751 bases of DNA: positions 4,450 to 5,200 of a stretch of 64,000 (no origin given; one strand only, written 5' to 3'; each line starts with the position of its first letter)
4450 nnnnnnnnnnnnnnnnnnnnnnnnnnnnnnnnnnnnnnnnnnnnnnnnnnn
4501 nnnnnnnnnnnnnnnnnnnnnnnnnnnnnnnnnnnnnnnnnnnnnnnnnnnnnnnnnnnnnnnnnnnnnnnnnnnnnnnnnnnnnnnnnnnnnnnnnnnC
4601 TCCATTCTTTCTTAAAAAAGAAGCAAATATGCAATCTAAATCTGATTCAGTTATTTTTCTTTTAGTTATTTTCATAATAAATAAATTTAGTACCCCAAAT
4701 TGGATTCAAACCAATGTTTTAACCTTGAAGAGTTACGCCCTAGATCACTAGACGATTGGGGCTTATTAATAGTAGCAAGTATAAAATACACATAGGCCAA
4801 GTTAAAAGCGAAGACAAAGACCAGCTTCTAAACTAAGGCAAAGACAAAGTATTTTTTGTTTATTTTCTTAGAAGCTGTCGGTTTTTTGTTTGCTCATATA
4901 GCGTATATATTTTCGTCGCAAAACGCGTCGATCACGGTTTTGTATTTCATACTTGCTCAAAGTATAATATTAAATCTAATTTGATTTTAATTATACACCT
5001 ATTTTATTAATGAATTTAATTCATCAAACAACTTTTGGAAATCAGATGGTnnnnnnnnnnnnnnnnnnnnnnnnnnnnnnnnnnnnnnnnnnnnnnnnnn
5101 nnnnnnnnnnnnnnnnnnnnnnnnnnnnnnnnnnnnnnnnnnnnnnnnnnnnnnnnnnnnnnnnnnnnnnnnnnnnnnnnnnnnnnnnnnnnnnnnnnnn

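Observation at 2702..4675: Eight tandem paralogs of a novel ~85-aa family with a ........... motif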

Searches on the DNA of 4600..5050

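Call 55: search_rna_families(source=window, start=4600, end=5050, threshold=evalue, max_evalue=1, show_alignments=2)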
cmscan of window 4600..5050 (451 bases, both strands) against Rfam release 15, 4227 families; matches with E-value up to 1: 2.
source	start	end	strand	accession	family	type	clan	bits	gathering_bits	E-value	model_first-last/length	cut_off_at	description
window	4691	4762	-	RF00005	tRNA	Gene; tRNA;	CL00001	44.4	29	2.4e-08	1-71/71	no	tRNA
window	4675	4764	-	RF02435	SpF41_sRNA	Gene; sRNA;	-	22.7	52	0.29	1-105/105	no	Streptococcus sRNA SpF41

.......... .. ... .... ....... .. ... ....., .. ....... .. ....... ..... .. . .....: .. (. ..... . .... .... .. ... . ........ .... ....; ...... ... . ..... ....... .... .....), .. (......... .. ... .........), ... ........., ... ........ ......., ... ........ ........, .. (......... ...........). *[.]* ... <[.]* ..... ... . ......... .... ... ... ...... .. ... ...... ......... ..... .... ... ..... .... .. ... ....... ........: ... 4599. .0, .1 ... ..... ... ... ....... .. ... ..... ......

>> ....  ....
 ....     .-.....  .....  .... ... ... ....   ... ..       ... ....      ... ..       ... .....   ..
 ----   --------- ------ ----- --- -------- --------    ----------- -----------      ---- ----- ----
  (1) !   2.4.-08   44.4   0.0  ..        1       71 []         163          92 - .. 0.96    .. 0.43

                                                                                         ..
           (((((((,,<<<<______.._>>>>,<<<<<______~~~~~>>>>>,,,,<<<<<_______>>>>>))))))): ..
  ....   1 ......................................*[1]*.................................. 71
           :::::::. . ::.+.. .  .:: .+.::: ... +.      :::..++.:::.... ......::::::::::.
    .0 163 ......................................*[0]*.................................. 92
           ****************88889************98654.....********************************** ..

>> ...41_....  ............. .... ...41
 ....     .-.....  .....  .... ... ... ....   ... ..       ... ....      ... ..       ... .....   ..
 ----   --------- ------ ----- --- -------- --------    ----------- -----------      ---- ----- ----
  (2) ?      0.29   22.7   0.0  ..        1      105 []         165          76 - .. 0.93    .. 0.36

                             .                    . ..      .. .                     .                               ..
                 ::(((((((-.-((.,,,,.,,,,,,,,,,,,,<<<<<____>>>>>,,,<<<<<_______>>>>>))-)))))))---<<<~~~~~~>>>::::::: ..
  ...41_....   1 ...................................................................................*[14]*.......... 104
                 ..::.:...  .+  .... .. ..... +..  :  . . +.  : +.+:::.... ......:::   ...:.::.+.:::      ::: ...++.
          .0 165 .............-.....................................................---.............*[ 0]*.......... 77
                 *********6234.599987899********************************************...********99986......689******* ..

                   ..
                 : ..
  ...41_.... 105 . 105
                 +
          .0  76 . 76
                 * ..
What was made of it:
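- A tRNA-like gene lies directly upstream of the array in this window (call 55).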
